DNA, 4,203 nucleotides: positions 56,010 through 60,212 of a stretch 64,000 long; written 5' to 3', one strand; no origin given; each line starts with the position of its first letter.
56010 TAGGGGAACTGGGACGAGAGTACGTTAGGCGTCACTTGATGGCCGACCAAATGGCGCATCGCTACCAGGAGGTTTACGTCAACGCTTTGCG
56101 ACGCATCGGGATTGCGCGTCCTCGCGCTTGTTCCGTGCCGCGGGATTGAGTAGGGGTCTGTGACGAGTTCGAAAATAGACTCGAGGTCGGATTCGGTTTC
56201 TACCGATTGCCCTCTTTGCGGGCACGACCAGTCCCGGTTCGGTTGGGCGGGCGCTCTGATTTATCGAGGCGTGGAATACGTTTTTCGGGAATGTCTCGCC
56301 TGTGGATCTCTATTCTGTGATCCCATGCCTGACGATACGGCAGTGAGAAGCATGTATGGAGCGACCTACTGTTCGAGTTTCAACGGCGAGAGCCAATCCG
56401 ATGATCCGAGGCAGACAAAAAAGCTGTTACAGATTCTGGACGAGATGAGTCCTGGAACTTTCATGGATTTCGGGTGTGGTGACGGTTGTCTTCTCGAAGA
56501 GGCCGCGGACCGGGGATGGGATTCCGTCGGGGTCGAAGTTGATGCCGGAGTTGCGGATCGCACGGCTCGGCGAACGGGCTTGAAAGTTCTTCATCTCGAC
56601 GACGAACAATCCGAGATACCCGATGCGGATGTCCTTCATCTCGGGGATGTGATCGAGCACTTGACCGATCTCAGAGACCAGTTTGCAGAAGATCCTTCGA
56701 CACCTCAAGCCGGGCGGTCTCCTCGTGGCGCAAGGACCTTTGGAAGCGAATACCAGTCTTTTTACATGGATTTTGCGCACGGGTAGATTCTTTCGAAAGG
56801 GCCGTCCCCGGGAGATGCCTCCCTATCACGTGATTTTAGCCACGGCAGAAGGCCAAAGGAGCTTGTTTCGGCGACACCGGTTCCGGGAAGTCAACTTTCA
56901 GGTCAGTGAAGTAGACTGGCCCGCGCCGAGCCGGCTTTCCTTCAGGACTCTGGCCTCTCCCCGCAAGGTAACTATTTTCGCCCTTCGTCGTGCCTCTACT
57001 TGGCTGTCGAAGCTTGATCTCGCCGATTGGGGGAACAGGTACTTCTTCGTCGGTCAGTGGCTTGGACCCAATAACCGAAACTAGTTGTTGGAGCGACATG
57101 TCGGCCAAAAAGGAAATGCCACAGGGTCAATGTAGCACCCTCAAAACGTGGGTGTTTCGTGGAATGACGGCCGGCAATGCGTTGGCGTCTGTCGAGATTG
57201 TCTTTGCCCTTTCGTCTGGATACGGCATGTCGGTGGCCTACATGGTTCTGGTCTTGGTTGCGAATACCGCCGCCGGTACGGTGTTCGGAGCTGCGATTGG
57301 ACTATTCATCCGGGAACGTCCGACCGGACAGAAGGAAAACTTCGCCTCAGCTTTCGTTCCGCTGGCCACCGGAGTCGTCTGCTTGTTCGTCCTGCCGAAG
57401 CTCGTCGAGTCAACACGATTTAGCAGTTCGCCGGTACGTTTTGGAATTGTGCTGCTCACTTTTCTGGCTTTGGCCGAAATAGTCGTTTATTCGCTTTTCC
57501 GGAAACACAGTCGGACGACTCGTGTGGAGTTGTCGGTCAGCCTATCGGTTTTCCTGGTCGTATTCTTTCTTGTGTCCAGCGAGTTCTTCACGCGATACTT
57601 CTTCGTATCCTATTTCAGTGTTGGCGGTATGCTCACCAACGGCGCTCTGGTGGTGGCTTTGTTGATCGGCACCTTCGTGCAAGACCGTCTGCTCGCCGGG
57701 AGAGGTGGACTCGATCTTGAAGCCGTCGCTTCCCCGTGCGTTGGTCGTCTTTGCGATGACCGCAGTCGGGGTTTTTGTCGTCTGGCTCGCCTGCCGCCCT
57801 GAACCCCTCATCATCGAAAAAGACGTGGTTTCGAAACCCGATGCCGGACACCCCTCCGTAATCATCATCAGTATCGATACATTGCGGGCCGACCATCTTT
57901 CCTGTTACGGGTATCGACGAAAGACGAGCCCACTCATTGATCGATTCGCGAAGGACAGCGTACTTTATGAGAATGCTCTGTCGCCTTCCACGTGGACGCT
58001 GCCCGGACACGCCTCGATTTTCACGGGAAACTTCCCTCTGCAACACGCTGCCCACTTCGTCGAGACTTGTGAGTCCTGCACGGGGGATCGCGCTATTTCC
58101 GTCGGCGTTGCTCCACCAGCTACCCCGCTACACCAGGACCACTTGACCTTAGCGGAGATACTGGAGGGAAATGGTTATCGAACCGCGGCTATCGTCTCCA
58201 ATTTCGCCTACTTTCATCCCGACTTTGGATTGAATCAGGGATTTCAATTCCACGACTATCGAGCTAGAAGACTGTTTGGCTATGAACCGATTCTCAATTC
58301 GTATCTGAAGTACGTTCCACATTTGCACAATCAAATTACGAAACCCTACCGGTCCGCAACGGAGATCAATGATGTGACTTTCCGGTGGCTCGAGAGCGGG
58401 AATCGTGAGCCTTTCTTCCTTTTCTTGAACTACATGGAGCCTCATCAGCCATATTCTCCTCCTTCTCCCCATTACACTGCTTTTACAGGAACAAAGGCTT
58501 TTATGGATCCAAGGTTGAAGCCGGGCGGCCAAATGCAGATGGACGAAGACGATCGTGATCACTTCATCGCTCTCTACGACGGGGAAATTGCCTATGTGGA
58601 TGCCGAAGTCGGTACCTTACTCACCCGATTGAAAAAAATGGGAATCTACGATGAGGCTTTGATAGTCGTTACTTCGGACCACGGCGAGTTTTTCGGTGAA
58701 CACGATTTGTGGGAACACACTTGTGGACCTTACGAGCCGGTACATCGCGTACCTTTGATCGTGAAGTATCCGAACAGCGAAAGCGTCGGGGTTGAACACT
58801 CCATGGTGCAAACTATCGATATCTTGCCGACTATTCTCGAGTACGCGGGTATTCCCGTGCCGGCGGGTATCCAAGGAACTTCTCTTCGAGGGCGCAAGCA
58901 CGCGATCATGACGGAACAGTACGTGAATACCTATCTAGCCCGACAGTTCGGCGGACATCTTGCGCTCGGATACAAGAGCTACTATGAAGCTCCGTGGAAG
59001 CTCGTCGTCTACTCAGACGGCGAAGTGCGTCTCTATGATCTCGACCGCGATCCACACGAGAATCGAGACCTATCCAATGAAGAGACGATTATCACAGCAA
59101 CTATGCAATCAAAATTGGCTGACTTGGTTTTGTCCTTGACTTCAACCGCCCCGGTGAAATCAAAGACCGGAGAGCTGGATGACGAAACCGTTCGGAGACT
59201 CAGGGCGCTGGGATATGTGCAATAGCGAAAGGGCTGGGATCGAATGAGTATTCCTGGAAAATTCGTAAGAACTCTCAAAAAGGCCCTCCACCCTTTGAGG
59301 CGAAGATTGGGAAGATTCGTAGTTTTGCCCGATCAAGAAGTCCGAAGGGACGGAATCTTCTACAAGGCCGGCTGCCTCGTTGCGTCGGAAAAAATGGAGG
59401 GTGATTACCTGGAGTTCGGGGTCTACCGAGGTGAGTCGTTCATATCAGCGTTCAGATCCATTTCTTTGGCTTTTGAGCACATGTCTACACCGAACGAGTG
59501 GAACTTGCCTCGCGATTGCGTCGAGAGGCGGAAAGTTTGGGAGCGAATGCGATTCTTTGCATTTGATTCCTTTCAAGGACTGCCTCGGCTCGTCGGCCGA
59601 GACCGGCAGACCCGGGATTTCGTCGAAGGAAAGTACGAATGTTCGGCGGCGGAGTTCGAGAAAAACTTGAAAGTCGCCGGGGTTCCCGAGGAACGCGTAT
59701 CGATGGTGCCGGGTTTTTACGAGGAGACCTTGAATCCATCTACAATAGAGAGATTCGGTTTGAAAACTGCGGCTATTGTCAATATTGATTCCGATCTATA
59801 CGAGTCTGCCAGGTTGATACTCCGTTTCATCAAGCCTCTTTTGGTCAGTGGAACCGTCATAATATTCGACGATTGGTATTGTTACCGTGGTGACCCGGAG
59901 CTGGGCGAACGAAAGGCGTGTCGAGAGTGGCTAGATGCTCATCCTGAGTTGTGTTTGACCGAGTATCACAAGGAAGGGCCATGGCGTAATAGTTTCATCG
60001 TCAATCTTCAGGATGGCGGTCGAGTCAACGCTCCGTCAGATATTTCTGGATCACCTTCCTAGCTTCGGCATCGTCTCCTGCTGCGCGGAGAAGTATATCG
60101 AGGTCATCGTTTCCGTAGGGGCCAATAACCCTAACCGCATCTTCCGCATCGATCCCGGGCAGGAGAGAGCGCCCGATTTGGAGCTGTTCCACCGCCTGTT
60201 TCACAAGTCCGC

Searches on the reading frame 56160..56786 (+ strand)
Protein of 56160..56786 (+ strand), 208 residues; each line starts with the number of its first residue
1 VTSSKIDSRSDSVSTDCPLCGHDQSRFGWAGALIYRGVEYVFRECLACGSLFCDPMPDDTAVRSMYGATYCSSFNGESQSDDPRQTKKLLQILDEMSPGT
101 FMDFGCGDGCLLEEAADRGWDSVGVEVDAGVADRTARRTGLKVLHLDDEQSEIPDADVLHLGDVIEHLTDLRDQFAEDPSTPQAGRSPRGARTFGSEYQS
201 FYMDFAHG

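Call 7: search_protein_families(library=pfam, proteins=[window:56160-56786:+], max_evalue=0.001)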
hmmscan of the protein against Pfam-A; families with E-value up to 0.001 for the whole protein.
window:56160-56786:+ (208 aa): 4 families
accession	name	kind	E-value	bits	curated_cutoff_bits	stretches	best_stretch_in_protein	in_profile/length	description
PF08242.18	Methyltransf_12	-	1e-07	33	30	1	102-173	1-83/98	Methyltransferase domain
PF13489.12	Methyltransf_23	-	1e-07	32.3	27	1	91-172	15-98/164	Methyltransferase domain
PF08241.18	Methyltransf_11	-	9.3e-06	26.6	21.2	1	103-177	2-82/95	Methyltransferase domain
PF13649.12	Methyltransf_25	-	0.00054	21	27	1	102-170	2-79/97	Methyltransferase domain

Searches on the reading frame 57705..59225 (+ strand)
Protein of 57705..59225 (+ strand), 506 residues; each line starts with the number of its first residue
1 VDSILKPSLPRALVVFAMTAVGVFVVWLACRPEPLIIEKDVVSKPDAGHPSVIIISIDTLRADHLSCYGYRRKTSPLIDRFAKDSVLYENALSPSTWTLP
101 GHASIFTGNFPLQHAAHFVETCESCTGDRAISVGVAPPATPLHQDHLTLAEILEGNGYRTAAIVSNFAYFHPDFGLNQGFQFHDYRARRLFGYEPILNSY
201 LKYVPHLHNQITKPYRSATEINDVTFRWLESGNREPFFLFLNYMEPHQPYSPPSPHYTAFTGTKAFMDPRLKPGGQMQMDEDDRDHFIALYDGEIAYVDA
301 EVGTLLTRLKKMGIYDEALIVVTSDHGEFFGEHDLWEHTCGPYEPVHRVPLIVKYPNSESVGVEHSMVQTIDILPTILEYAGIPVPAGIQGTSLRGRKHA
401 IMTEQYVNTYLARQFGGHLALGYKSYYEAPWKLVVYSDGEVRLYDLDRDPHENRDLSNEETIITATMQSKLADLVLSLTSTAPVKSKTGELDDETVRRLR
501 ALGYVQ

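Call 7: search_protein_families(library=pfam, proteins=[window:57705-59225:+], max_evalue=0.001)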
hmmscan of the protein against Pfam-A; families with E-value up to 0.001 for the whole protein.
window:57705-59225:+ (506 aa): 3 families
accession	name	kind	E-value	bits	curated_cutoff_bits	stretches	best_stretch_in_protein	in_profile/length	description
PF00884.28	Sulfatase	-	2.9e-44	152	25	1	50-383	1-301/301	Sulfatase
PF16347.10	SGSH_C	-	1.7e-16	61.2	29.3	1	331-473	1-150/154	N-sulphoglucosamine sulphohydrolase, C-terminal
PF01663.27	Phosphodiest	-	5.7e-13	49.6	23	2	52-114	1-60/342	Type I phosphodiesterase / nucleotide pyrophosphatase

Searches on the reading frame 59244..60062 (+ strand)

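Call 68: search_protein_families(library=pfam, proteins=[window:59244-60062:+], max_evalue=0.01)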
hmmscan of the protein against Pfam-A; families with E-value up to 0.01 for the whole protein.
window:59244-60062:+ (272 aa): 2 families
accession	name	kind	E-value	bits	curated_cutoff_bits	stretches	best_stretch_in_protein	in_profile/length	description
PF05711.17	TylF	-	1.5e-14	54.3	23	1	46-214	86-232/264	Macrocin-O-methyltransferase (TylF)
PF13578.12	Methyltransf_24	-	4e-06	28.1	26.3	1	56-211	1-105/105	Methyltransferase domain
